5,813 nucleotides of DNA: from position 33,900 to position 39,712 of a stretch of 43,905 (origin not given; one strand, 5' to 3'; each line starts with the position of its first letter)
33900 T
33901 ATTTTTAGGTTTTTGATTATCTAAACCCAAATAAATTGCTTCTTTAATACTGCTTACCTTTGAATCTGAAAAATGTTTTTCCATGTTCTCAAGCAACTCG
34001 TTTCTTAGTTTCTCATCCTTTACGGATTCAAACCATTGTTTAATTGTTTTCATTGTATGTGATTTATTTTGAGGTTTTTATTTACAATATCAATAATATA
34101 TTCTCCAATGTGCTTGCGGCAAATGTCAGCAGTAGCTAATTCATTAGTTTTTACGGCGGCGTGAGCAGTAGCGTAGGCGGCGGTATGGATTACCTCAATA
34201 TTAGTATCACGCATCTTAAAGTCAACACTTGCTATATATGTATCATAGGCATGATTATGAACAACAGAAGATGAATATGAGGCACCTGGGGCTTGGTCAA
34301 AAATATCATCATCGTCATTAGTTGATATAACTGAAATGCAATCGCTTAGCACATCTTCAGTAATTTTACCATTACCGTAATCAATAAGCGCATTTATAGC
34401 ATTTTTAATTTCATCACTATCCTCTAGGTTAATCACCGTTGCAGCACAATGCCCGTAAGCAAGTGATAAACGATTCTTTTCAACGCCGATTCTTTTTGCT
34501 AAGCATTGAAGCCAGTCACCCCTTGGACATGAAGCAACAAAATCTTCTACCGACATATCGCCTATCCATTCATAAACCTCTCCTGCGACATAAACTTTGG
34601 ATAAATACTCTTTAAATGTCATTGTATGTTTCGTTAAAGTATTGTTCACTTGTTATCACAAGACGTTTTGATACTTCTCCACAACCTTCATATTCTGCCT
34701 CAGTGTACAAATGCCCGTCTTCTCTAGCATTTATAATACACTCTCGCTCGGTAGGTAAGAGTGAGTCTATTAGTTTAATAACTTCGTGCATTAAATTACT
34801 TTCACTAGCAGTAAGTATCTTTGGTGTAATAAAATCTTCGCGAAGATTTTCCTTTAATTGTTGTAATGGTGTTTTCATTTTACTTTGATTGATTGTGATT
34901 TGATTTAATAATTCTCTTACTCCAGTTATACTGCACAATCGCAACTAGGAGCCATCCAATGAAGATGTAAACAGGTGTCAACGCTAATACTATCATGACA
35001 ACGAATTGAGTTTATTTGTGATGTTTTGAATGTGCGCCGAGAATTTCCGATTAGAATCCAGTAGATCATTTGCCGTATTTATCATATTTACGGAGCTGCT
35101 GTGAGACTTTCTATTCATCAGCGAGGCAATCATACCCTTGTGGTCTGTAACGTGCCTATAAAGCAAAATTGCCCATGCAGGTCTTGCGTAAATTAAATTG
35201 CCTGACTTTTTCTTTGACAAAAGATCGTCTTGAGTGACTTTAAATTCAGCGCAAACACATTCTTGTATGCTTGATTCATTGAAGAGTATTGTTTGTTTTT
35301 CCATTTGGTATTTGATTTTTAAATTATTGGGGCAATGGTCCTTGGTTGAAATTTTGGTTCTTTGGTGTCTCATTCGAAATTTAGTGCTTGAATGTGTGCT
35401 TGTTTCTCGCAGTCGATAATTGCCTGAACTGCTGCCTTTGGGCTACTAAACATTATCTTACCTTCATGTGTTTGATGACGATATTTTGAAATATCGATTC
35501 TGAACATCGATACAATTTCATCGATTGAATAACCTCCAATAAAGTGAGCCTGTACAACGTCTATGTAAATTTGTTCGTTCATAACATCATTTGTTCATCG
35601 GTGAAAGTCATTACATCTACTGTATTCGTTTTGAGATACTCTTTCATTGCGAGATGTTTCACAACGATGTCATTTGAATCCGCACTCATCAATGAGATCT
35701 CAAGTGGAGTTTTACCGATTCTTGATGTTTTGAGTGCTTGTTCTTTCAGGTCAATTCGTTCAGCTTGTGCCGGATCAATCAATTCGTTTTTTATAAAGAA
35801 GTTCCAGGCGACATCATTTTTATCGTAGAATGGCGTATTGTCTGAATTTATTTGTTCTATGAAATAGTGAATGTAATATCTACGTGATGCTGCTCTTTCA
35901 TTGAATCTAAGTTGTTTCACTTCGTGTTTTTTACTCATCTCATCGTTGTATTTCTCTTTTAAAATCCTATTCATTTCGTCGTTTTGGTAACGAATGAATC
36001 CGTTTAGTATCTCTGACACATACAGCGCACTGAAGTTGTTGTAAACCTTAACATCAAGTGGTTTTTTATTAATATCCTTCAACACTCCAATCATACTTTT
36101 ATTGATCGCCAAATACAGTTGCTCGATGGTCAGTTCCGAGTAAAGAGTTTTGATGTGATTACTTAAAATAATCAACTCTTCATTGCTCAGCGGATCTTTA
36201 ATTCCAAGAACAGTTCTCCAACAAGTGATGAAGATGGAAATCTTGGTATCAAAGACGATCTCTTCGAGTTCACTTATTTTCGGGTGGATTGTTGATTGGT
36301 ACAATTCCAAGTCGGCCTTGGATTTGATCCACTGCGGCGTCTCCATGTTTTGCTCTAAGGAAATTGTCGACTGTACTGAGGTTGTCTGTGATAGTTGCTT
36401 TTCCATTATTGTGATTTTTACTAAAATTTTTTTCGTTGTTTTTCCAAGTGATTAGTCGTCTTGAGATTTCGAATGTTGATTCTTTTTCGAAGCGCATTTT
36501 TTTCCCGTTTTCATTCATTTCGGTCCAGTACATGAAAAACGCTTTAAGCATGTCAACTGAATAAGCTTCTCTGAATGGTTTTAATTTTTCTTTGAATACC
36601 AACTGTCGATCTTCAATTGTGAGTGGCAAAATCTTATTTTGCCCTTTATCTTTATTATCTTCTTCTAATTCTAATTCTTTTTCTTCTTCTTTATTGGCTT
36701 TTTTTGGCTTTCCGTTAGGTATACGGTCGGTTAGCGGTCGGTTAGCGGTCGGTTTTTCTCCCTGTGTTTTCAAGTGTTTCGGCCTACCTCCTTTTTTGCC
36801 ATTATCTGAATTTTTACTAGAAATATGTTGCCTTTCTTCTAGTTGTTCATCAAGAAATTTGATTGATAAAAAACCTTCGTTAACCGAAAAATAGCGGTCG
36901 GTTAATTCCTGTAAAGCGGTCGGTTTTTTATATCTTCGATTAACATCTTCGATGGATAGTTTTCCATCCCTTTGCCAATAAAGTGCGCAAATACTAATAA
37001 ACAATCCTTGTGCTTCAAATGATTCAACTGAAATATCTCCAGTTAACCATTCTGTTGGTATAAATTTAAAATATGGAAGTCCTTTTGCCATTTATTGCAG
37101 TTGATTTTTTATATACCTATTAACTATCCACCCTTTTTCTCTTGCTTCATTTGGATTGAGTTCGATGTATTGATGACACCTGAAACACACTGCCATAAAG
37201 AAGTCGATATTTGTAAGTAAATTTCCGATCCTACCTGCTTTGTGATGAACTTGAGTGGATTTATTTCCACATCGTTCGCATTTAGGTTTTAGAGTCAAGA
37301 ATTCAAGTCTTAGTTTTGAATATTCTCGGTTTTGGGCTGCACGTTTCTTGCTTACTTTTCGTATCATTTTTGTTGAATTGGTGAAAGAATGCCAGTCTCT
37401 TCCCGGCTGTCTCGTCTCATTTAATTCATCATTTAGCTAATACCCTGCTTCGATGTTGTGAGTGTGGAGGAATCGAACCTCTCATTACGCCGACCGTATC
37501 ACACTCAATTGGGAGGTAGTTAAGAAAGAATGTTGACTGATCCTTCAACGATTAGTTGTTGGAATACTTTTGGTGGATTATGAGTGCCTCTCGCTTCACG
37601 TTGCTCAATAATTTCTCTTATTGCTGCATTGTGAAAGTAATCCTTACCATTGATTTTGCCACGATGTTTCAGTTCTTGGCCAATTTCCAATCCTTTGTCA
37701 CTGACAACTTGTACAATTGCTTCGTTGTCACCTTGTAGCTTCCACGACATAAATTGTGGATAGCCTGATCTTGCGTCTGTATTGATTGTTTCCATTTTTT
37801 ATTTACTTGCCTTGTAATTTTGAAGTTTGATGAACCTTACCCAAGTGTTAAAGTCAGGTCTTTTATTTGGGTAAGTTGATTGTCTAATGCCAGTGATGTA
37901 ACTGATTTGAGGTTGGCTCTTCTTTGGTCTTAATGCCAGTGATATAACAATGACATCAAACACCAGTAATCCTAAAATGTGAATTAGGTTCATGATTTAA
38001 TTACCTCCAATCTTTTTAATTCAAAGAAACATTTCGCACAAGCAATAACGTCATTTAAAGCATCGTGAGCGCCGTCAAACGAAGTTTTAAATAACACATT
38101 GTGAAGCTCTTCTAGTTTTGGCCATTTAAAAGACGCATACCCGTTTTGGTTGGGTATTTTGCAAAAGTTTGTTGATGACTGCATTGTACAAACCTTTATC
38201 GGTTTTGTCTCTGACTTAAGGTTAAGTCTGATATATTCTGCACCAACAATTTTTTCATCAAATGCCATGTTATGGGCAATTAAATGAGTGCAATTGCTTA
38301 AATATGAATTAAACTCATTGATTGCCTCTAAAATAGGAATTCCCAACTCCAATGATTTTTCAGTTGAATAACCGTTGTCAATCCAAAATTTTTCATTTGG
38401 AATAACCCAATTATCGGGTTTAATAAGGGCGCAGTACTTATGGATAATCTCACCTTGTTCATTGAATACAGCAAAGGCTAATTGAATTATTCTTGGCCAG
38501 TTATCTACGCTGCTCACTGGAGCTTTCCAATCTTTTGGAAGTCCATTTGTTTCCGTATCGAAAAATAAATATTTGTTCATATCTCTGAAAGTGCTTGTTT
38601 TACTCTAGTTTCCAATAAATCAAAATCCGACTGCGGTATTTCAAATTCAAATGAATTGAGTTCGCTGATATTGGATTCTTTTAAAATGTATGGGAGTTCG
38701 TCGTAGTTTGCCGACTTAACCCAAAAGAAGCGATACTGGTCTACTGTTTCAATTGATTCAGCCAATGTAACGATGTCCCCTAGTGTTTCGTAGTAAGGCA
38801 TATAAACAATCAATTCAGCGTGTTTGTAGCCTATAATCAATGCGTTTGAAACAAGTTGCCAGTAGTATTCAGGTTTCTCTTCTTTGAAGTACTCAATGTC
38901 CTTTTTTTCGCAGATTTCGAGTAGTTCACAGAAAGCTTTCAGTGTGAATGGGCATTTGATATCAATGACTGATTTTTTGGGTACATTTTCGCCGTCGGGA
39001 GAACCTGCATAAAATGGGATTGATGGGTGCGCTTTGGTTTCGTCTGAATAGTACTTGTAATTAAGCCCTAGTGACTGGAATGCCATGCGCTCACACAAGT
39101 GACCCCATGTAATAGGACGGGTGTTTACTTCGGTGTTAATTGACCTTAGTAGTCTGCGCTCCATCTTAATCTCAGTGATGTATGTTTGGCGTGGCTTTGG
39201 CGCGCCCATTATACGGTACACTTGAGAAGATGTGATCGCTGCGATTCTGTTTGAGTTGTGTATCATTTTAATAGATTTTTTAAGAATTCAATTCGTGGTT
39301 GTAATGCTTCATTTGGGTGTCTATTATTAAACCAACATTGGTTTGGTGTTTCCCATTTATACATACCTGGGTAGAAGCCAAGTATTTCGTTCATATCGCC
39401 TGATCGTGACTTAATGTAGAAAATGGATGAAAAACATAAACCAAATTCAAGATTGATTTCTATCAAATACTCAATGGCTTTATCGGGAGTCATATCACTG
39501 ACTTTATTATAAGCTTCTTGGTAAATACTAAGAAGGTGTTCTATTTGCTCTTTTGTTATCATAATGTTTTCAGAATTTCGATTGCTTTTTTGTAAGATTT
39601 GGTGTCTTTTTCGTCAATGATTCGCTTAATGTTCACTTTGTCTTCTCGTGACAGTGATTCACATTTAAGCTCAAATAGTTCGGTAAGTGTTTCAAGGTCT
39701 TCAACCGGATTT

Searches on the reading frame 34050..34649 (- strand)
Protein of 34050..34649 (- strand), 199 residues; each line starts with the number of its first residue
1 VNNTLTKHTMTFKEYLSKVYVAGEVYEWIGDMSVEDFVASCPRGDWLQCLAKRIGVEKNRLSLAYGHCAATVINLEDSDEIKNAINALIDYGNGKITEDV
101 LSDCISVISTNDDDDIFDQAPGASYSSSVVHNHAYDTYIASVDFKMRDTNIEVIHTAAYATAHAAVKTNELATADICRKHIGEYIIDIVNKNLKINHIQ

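Call 31: search_protein_families(library=pfam, proteins=[window:34050-34649:-], max_evalue=0.05)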
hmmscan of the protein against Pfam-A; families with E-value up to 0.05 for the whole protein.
window:34050-34649:- (199 aa): 1 family
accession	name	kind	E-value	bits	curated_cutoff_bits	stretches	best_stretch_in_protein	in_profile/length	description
PF07796.16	DUF1638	-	0.023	15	27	1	58-151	28-109/161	Protein of unknown function (DUF1638)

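Call 44: search_protein_families(library=phrogs, proteins=[window:34050-34649:-], max_evalue=0.01)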
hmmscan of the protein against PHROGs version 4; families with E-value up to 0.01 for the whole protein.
window:34050-34649:- (199 aa): 0 families

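Call 65: search_solved_structures(query=window:34050-34649:-, max_evalue=10)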
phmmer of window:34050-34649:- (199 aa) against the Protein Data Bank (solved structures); distinct sequences matched with E-value up to 10: 3.
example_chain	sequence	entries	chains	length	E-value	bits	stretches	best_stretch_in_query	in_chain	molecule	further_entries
2lsl_A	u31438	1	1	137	0.99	12.9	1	71-115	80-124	Telomerase associated protein p65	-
4erd_A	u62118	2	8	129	1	12.8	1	71-115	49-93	Telomerase associated protein p65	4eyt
9e78_2y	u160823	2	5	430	1.5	12.2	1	142-197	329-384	DMIP19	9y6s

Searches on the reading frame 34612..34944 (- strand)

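Call 31: search_protein_families(library=pfam, proteins=[window:34612-34944:-], max_evalue=0.05)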
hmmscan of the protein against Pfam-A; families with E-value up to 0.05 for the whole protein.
window:34612-34944:- (110 aa): 1 family
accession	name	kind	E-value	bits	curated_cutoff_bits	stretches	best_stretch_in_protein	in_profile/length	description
PF13949.11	ALIX_LYPXL_bnd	-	0.013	15.2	30.8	1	6-50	139-183/295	ALIX V-shaped domain binding to HIV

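Call 44: search_protein_families(library=phrogs, proteins=[window:34612-34944:-], max_evalue=0.01)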
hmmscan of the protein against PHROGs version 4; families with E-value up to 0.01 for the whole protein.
window:34612-34944:- (110 aa): 0 families

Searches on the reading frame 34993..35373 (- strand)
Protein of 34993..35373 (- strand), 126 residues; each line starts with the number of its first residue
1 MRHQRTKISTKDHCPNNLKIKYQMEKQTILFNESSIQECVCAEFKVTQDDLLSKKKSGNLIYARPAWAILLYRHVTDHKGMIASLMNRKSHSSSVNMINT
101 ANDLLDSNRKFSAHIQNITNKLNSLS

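Call 31: search_protein_families(library=pfam, proteins=[window:34993-35373:-], max_evalue=0.05)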
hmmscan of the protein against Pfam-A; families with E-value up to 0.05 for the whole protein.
window:34993-35373:- (126 aa): 1 family
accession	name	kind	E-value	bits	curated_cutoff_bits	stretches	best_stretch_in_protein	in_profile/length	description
PF08299.17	Bac_DnaA_C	-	3.2e-09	37.1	31.5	1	35-96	3-64/69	Bacterial dnaA protein helix-turn-helix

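Call 44: search_protein_families(library=phrogs, proteins=[window:34993-35373:-], max_evalue=0.01)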
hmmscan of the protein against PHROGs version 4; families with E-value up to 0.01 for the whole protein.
window:34993-35373:- (126 aa): 1 family
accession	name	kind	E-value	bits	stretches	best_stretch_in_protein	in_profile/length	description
phrog_16091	-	unknown function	4.5e-05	24.7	1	25-98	6-77/131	-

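Call 61: find_homologous_proteins(query=window:34993-35373:-, max_evalue=0.001)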
Query window:34993-35373:- (126 aa): 2 proteins with E <= 0.001 among 6 candidates.
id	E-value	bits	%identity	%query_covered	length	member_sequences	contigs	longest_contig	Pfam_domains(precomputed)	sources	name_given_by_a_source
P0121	1.2e-76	272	100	100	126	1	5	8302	PF08299.18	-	-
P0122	4.9e-27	112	54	79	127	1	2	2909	PF08299.18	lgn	-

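Call 63: search_solved_structures(query=window:34993-35373:-, max_evalue=10)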
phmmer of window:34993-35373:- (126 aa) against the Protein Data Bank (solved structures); distinct sequences matched with E-value up to 10: 3.
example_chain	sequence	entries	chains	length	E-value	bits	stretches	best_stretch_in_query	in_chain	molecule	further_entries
1j1v_A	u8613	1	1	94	0.054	16.9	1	35-122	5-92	Chromosomal replication initiator protein dnaA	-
9vzu_A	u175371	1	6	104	0.5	13.8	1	44-104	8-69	Extracellular cystatin-like protease inhibitor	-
8btg_A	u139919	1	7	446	0.93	13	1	34-122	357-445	Chromosomal replication initiator protein DnaA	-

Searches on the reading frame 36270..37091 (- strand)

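Call 32: search_protein_families(library=pfam, proteins=[window:36270-37091:-], max_evalue=0.05)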
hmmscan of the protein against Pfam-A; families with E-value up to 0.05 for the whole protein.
window:36270-37091:- (273 aa): 0 families

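Call 45: search_protein_families(library=phrogs, proteins=[window:36270-37091:-], max_evalue=0.01)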
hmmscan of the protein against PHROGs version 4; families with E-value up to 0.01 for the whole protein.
window:36270-37091:- (273 aa): 6 families
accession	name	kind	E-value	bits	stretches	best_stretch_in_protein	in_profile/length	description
phrog_19415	-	unknown function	4.3e-26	93.3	1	80-231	60-213/224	-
phrog_29280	-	unknown function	5.6e-25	89.5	1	1-123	1-127/286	-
phrog_4118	-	DNA, RNA and nucleotide metabolism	1.5e-06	28.9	1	58-165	60-161/315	primosomal protein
phrog_9327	-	DNA, RNA and nucleotide metabolism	4.5e-06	27.5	1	4-153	3-157/276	primosomal protein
phrog_21472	-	unknown function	0.00044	21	1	34-246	32-251/299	-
phrog_16304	-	unknown function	0.0015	19.5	1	79-149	58-127/244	-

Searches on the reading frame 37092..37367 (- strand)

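Call 32: search_protein_families(library=pfam, proteins=[window:37092-37367:-], max_evalue=0.05)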
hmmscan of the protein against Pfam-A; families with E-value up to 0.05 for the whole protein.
window:37092-37367:- (91 aa): 1 family
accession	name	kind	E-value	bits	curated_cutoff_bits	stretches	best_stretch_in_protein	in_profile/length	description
PF01844.29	HNH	-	0.0052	17.4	21.4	1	30-66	1-42/47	HNH endonuclease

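Call 45: search_protein_families(library=phrogs, proteins=[window:37092-37367:-], max_evalue=0.01)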
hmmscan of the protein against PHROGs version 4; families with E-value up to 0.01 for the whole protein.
window:37092-37367:- (91 aa): 9 families
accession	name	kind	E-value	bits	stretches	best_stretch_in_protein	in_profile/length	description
phrog_740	-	DNA, RNA and nucleotide metabolism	4.4e-11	43.3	1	29-85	40-101/332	HNH endonuclease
phrog_7108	-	unknown function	1e-07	33.2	1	2-72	45-129/146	-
phrog_4581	-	head and packaging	2e-06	28.5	1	28-79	66-119/395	terminase small subunit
phrog_144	-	DNA, RNA and nucleotide metabolism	7e-05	23.5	1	6-79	62-143/175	HNH endonuclease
phrog_589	-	DNA, RNA and nucleotide metabolism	0.00024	21.9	1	4-66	67-136/179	HNH endonuclease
phrog_14515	-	DNA, RNA and nucleotide metabolism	0.00033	21.8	1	59-84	14-43/77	HNH endonuclease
phrog_15522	-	DNA, RNA and nucleotide metabolism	0.00054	21.1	1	3-84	3-93/108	HNH endonuclease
phrog_2323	-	DNA, RNA and nucleotide metabolism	0.0031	18.5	0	4-68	12-83/113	HNH endonuclease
phrog_14247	-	unknown function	0.0081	17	0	17-39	22-44/48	-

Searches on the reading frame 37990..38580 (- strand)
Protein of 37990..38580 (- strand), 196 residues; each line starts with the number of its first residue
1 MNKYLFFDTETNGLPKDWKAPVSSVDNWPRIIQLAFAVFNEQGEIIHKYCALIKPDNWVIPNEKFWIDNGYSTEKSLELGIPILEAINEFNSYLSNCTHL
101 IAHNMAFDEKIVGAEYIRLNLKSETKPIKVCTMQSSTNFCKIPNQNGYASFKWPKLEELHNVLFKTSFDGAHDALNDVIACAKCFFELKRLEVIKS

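Call 32: search_protein_families(library=pfam, proteins=[window:37990-38580:-], max_evalue=0.05)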
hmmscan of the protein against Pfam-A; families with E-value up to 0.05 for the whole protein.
window:37990-38580:- (196 aa): 2 families
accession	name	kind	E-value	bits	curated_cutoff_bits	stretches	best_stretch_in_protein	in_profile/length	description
PF00929.31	RNase_T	-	7.6e-07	30.3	24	1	6-185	2-164/164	Exonuclease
PF16473.11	Rv2179c-like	-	0.00032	20.9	27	1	31-185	18-173/177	3'-5' exoribonuclease Rv2179c-like domain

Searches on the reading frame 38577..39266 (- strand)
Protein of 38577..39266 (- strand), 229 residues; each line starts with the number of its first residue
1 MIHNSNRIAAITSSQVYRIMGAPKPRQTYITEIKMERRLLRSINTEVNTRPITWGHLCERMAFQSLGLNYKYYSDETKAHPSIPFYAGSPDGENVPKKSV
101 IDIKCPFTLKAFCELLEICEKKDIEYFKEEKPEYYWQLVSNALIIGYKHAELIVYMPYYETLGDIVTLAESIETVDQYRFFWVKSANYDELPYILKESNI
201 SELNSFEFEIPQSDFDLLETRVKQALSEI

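Call 32: search_protein_families(library=pfam, proteins=[window:38577-39266:-], max_evalue=0.05)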
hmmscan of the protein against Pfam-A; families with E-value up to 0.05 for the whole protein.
window:38577-39266:- (229 aa): 1 family
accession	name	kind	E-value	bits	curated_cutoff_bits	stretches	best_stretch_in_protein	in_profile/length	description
PF09588.16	YqaJ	-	4.6e-08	33.9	22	1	7-147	6-149/150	YqaJ-like viral recombinase domain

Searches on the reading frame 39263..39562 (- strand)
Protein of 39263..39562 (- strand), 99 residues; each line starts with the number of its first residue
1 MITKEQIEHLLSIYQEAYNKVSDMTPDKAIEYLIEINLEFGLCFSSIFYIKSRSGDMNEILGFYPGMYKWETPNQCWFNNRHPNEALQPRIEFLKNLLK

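Call 32: search_protein_families(library=pfam, proteins=[window:39263-39562:-], max_evalue=0.05)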
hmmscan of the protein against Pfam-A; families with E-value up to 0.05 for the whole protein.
window:39263-39562:- (99 aa): 1 family
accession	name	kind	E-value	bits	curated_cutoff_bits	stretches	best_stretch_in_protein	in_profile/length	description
PF14837.11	INTS5_N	-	0.022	14.7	27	1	5-45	140-180/208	Integrator complex subunit 5 N-terminus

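Call 45: search_protein_families(library=phrogs, proteins=[window:39263-39562:-], max_evalue=0.01)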
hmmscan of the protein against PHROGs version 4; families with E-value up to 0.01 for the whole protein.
window:39263-39562:- (99 aa): 0 families
